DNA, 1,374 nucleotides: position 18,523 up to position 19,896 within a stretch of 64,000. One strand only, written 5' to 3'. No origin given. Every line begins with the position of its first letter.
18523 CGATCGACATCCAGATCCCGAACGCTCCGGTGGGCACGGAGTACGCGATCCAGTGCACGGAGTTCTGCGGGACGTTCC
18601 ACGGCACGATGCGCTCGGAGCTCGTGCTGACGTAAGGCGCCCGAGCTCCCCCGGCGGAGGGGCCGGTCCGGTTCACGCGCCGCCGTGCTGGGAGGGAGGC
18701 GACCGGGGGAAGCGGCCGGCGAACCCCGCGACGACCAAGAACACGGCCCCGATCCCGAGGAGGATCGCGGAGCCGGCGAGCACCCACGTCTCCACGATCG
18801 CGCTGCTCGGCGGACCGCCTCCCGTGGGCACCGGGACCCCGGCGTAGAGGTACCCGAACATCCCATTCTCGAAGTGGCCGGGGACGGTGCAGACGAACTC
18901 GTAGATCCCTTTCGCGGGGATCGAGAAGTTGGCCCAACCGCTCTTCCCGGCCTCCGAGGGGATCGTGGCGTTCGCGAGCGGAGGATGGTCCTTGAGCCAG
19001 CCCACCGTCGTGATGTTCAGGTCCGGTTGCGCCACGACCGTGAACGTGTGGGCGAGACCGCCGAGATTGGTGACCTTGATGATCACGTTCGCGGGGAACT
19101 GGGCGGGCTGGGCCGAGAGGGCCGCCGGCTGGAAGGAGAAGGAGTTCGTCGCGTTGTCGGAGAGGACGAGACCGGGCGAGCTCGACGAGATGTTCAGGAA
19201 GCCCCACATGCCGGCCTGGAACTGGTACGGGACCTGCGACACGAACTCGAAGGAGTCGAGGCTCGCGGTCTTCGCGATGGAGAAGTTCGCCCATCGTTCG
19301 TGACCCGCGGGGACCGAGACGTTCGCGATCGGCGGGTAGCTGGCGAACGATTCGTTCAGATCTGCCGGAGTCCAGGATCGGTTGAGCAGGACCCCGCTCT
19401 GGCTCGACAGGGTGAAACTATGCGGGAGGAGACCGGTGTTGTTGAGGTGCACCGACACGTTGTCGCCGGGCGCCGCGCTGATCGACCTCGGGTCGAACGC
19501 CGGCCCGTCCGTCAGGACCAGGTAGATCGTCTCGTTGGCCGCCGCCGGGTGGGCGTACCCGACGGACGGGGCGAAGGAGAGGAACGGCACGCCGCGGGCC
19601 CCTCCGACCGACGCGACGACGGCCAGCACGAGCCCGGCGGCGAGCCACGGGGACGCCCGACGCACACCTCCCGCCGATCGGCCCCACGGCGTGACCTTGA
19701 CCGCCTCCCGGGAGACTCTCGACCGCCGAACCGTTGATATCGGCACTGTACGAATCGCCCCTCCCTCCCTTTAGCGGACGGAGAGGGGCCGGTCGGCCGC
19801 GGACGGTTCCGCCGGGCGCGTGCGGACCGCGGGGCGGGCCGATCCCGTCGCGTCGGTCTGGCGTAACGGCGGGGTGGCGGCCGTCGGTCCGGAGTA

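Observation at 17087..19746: Two membrane-anchored blue-copper proteins bracket the split CoxII; one is a two-domain protein whose first cupredoxin domain has lost its copper ligands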

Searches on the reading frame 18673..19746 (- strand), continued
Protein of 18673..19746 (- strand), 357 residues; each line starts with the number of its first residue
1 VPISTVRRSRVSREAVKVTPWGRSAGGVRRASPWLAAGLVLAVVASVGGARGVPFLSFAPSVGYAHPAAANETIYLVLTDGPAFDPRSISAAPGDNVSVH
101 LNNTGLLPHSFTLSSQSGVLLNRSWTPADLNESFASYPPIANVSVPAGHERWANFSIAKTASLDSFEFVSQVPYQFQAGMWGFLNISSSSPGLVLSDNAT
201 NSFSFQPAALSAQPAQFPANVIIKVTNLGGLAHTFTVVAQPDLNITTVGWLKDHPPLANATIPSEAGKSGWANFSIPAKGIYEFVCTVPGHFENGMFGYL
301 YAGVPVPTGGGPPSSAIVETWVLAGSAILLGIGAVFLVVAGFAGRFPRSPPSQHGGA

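Call 24: find_related_loci(query=A1, collection=genome_contigs, flank=6000)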
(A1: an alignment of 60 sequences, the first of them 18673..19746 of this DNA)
Query A1 (357 aa) in genome_contigs; peptide patterns used: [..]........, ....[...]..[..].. (x = any residue, [..] = any of these).
160 stretches matched a pattern; 132 encode a relative of the query (tblastn E <= 1e-3); the best 80 are kept; 80 distinct loci.
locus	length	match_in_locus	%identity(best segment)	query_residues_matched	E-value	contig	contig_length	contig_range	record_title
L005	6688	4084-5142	69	3-355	9e-142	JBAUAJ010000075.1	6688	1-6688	MAG: Thermoplasmata archaeon isolate MFD10734_ilm_asm_bin74 k127_811782, whole genome shotgun sequence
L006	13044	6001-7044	62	4-346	2e-127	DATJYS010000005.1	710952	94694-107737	MAG TPA_asm: Thermoplasmata archaeon isolate SMAG_U15158 k141_1515387, whole genome shotgun sequence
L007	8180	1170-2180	56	8-346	2e-114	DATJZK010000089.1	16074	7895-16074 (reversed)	MAG TPA_asm: Thermoplasmata archaeon isolate SMAG_U15176 k141_2761402, whole genome shotgun sequence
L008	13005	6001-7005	50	18-356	8e-101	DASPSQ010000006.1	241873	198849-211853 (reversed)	MAG TPA_asm: Thermoplasmata archaeon isolate SMAG_U12255 k141_1790553, whole genome shotgun sequence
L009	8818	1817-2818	49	23-354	1e-93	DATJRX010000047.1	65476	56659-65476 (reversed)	MAG TPA_asm: Thermoplasmata archaeon isolate SMAG_U14978 k141_1706261, whole genome shotgun sequence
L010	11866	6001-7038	48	12-356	1e-92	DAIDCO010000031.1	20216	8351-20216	MAG TPA_asm: bacterium isolate clean3188 NODE_31_length_20216_cov_7.805949, whole genome shotgun sequence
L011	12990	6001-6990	46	28-355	9e-91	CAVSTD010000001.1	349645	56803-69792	MAG: uncultured Thermoplasmata archaeon isolate MFD09222.bin.2.158 genome assembly, contig: contig_113660, whole genome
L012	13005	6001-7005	46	15-347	3e-90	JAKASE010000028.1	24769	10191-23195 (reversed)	MAG: Thermoplasmata archaeon isolate YP1.bin27 NODE_1665_length_24769_cov_17.080391, whole genome shotgun sequence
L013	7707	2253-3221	46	30-350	3e-90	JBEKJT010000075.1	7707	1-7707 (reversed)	MAG: Thermoplasmata archaeon isolate SPRUCE 32 SPRUCE_32_75, whole genome shotgun sequence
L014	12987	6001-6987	49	29-355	3e-90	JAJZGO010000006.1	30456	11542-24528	MAG: Thermoplasmata archaeon isolate LL4.bin73 NODE_1198_length_30456_cov_3.527812, whole genome shotgun sequence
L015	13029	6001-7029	48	16-356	2e-89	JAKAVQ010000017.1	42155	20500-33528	MAG: Thermoplasmata archaeon isolate YP4.bin112 NODE_1242_length_42155_cov_4.588988, whole genome shotgun sequence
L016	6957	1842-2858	49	17-356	6e-89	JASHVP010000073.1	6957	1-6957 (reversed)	MAG: Thermoplasmata archaeon isolate JOPF208 JOPF_A07C_contig_117227, whole genome shotgun sequence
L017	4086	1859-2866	48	23-354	1e-89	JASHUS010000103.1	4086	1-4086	MAG: Thermoplasmata archaeon isolate JOPF185 JOPF_A06C_contig_137509, whole genome shotgun sequence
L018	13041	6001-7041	46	8-353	4e-89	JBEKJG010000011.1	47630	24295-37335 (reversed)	MAG: Thermoplasmata archaeon isolate SPRUCE 318 SPRUCE_318_11, whole genome shotgun sequence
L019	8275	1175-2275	46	5-355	3e-89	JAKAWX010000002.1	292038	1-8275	MAG: Thermoplasmata archaeon isolate YP4.bin89 NODE_20_length_292038_cov_4.378064, whole genome shotgun sequence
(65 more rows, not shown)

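Call 41: search_protein_families(library=ncbifam, max_evalue=0.01, proteins=[window:18673-19746:-])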
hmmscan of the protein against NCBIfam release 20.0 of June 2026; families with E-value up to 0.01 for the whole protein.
window:18673-19746:- (357 aa): 4 families
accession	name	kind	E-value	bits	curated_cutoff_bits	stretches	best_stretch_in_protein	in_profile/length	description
NF051440.1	CuResCopIPSEAE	equivalog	1.9e-11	44.1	280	1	63-115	31-83/180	copper-resistant cuproprotein CopI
TIGR03095.1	rusti_cyanin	equivalog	3.8e-06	27.2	146.7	1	266-299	109-144/148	rusticyanin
NF047895.1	CuResCopI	equivalog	0.0016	18.3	200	0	65-123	59-118/176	copper-resistant cuproprotein CopI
TIGR03094.1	sulfo_cyanin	equivalog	0.0032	16.9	168.4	0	183-302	61-184/195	sulfocyanin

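Call 64: find_encoding_contigs(protein=P0001, flank=3000, max_places=2)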
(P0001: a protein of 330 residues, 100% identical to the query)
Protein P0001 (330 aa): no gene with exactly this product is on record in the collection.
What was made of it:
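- Tried and rejected: The exact NCBI protein P0001 was not on record for a contig look-up (call 64), so the source assembly of the window was not identified.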

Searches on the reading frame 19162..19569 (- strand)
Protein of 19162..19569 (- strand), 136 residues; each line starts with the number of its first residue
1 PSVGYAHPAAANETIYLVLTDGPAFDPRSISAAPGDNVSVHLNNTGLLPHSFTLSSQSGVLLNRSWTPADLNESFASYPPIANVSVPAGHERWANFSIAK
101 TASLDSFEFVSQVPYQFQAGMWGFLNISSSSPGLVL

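Call 35: search_protein_representatives(alignment_id=A2)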
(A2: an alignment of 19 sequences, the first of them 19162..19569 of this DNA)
Query: 19 sequences, 136 profile positions. Proteins with E-value up to 0.001 (for the whole library): 539; up to 1e-10: 115; up to 1e-30: 27. The best 150 are listed.
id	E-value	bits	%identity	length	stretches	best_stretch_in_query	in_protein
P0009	1.2e-69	248.8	-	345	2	1-136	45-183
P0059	2.7e-67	241.2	-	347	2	1-136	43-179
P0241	2.7e-56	205.6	-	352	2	13-133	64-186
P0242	6.7e-55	201.1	-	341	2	3-130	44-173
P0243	7.8e-55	200.8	-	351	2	1-136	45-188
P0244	1.2e-53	197.0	-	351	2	1-130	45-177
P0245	3.5e-53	195.5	-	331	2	10-132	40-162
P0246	4.0e-53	195.3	-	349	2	14-132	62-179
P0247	7.2e-53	194.5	-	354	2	10-132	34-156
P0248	1.0e-49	184.3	-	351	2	6-133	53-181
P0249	1.3e-48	180.7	-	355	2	10-133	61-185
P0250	1.5e-47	177.3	-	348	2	12-136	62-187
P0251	1.7e-47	177.1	-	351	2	2-134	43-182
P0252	2.4e-47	176.6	-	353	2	10-131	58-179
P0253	3.1e-47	176.3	-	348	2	4-135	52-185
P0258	8.4e-38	145.7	-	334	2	1-128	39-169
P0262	1.3e-35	138.7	-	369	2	9-131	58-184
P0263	4.9e-34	133.5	-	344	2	2-132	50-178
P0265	2.2e-32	128.2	-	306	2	14-131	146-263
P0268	4.8e-25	104.4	-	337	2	12-132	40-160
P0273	8.0e-21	90.7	-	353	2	5-133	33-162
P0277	1.3e-18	83.6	-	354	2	3-131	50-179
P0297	3.5e-15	72.5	-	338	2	10-130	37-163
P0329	3.6e-12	62.7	-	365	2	33-133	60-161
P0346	3.7e-11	59.4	-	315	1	22-131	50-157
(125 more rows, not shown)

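Call 38: list_cluster_members(proteins=[P0265, P0273, P0329, P0297, P0258, P0262, P0263, P0277, P0268, P0346])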
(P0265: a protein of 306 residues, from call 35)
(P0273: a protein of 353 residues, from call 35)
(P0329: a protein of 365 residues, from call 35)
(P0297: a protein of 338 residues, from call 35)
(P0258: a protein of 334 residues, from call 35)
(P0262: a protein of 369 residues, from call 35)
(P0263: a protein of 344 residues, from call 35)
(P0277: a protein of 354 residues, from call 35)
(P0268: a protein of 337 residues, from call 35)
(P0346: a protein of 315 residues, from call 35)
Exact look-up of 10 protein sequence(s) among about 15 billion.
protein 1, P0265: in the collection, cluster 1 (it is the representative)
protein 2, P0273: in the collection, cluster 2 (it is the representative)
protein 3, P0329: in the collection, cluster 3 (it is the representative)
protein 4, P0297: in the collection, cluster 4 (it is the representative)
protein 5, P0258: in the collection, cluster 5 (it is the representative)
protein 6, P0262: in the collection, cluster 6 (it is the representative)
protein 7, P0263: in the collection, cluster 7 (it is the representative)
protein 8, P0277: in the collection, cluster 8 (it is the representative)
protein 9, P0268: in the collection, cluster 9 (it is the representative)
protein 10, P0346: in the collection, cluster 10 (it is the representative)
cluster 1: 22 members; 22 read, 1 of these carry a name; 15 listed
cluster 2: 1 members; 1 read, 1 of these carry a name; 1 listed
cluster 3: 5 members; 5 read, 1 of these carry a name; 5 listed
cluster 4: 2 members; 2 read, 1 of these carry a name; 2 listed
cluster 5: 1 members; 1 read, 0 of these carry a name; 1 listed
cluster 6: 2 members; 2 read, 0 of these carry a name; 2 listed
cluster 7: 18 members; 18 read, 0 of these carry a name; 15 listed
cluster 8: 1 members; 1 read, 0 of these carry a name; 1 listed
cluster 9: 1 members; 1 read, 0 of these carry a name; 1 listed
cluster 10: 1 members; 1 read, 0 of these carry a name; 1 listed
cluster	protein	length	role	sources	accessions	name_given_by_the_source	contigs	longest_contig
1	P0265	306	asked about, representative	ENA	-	-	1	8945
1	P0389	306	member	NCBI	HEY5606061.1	MAG TPA: sulfocyanin-like copper-binding protein [Thermoplasmata archaeon]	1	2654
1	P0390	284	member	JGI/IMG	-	-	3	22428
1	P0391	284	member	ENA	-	-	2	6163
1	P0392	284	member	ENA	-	-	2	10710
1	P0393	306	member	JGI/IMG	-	-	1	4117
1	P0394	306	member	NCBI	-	-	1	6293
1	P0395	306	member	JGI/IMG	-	-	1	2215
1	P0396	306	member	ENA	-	-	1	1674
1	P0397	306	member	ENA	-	-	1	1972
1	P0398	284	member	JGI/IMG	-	-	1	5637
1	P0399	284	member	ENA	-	-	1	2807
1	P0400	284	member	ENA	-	-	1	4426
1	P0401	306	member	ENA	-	-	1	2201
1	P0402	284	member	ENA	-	-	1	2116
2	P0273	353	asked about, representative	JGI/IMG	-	uncharacterized cupredoxin-like copper-binding protein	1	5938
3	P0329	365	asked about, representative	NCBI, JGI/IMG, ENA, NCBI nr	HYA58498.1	MAG TPA: sulfocyanin-like copper-binding protein [Thermoplasmata archaeon] | sulfocyanin-like copper-binding protein [Thermoplasmata archaeon]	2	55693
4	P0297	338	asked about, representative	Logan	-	-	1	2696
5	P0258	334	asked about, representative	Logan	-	-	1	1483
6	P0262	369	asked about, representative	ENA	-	-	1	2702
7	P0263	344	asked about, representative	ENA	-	-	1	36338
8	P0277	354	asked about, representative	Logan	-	-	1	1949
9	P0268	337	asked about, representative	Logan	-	-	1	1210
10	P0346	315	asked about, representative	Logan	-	-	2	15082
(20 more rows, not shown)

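Call 41: search_protein_families(library=ncbifam, max_evalue=0.01, proteins=[window:19162-19569:-])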
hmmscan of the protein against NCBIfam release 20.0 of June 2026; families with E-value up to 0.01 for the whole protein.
window:19162-19569:- (136 aa): 1 family
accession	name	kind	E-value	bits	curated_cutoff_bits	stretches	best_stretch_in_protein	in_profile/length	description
NF051440.1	CuResCopIPSEAE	equivalog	7.6e-07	29.1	280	1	6-56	34-83/180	copper-resistant cuproprotein CopI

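Call 42: predict_structure(alignment_id=A2)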
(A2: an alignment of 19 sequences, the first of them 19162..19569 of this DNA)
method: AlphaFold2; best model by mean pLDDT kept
length: 136 residues; sequences in the alignment: 19
mean_pLDDT: 85.2   pTM: 0.76
mean pLDDT of the five models: 85.2, 82.3, 80.6, 78.7, 60.8
residues with pLDDT >= 90: 61; 70-90: 54; 50-70: 21; < 50: 0
segments of 3 or more residues with pLDDT < 50: none
pLDDT, mean of each block of 10 residues (from residue 1): 67 86 88 89 93 92 85 91 95 93 89 68 85 65
secondary structure, 60 per line:
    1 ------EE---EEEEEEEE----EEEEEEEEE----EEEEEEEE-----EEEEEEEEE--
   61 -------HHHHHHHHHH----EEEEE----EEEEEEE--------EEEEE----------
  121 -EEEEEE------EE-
elements in order: E12-19 E24-32 E37-44 E50-58 H68-77 E82-86 E91-97 E106-110 E122-127

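Call 43: search_solved_structures(query=A2, max_evalue=1, show_alignments=4)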
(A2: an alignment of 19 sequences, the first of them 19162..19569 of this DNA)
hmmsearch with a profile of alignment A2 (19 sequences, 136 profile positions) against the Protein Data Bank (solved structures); distinct sequences matched with E-value up to 1: 6.
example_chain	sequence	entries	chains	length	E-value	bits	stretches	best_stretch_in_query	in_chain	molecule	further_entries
4hcf_A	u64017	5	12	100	5.6e-06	29.6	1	6-56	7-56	Cupredoxin 1 | Cytochrome B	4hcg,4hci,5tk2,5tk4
6tfd_A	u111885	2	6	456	0.057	16.7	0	85-129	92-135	Copper-containing nitrite reductase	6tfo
4mqd_A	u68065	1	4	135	0.07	16.4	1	49-116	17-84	DNA-entry nuclease inhibitor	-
3d2w_A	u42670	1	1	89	0.17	15.1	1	61-106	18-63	TAR DNA-binding protein 43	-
1sdd_A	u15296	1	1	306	0.23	14.7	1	78-129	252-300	Coagulation factor V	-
4bxs_V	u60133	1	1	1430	0.61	13.3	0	82-132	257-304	VENOM PROTHROMBIN ACTIVATOR PSEUTARIN-C NON-CATALYTIC SUBUNIT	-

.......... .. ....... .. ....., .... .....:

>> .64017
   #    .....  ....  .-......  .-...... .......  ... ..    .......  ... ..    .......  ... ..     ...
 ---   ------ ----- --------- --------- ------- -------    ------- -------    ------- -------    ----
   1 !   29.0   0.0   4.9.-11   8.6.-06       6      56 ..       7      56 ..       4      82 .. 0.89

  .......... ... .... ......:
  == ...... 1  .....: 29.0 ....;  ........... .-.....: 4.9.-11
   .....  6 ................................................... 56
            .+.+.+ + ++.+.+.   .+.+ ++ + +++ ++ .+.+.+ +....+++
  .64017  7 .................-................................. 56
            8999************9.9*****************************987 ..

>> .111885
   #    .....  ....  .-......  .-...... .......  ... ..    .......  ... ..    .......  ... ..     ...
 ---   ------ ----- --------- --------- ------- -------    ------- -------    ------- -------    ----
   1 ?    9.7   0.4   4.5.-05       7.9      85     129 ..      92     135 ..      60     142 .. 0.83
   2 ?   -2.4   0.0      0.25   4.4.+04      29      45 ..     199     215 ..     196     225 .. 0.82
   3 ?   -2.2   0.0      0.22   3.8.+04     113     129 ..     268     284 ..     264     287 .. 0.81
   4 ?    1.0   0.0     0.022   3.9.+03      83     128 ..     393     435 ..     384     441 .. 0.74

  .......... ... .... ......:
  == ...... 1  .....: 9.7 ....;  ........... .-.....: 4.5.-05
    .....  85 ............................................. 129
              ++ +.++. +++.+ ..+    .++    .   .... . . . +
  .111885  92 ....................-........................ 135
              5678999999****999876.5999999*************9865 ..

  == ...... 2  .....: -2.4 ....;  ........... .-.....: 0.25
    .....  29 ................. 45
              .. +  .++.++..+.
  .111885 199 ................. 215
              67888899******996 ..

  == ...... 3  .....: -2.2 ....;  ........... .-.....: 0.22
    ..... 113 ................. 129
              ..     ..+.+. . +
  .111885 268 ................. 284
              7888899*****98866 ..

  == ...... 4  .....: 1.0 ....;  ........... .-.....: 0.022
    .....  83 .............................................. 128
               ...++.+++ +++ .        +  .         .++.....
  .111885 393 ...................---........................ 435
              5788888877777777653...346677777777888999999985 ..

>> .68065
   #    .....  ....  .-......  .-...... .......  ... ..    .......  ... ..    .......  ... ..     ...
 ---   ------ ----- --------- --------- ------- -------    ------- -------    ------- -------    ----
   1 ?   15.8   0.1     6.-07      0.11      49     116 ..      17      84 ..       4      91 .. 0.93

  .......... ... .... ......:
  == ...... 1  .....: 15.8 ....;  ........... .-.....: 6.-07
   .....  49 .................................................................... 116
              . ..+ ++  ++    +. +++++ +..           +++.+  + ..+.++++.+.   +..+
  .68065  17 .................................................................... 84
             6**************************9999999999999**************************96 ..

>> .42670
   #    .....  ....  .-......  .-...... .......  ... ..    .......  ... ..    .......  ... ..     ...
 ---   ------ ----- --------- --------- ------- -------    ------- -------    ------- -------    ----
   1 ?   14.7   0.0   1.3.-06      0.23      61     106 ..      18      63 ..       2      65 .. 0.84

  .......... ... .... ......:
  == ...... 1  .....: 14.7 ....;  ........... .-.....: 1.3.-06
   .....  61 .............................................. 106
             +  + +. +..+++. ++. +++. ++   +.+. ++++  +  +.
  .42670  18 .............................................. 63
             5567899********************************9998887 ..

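Call 68: find_encoding_contigs(protein=P0265, flank=6000, max_places=2)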
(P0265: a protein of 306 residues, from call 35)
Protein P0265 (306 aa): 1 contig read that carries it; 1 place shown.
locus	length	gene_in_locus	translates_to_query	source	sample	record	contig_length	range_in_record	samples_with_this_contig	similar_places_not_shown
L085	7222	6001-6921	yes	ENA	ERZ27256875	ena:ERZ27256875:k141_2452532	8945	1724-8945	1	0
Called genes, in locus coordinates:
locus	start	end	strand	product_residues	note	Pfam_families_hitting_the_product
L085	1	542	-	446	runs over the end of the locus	PF01909:NTP_transf_2, PF09249:tRNA_NucTransf2, PF21133:CAA_C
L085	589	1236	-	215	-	PF01914:MarC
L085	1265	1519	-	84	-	-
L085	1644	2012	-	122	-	PF13473:Cupredoxin_1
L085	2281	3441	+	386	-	-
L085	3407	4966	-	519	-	PF00115:COX1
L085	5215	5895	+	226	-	PF02790:COX2_TM, PF00116:COX2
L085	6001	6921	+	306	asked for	PF13473:Cupredoxin_1 (faint), PF00127:Copper-bind (faint), PF06525:SoxE (faint), PF25942:Ig_halo (faint)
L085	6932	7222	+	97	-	?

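Call 69: find_encoding_contigs(protein=P0263, flank=7000, max_places=1)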
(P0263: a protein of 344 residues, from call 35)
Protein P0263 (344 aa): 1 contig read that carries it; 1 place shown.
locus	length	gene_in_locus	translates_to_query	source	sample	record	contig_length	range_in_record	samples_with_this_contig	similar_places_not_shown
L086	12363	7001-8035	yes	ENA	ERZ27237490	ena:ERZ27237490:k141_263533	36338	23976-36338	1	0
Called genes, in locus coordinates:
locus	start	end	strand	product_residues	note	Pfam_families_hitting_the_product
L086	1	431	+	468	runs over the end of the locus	PF02233:PNTB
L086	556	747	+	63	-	-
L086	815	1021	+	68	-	-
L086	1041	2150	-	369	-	PF07885:Ion_trans_2, PF02254:TrkA_N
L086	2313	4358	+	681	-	PF00270:DEAD (faint), PF06733:DEAD_2, PF06777:HBB, PF13307:Helicase_C_2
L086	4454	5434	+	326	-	PF00288:GHMP_kinases_N, PF08544:GHMP_kinases_C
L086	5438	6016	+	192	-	PF13580:SIS_2, PF01380:SIS (faint)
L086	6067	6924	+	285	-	PF00571:CBS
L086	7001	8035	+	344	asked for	PF13473:Cupredoxin_1 (faint), PF00127:Copper-bind (faint)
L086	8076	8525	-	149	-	PF07843:DUF1634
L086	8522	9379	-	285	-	PF01925:TauE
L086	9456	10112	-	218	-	PF00116:COX2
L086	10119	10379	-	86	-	-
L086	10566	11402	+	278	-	-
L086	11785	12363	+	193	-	?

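Call 70: find_encoding_contigs(protein=P0273, flank=6000, max_places=1)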
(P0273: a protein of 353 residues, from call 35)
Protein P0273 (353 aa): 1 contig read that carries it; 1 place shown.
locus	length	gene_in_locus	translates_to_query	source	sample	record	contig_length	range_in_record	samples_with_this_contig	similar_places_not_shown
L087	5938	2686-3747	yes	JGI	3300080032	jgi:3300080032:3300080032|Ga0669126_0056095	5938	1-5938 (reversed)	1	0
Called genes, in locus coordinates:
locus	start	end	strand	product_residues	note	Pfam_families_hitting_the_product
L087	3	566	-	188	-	?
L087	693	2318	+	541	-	PF05960:DUF885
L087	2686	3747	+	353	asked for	PF06525:SoxE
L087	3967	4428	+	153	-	-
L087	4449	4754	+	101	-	-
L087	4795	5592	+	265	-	PF09712:PHA_synth_III_E (faint)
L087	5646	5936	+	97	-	?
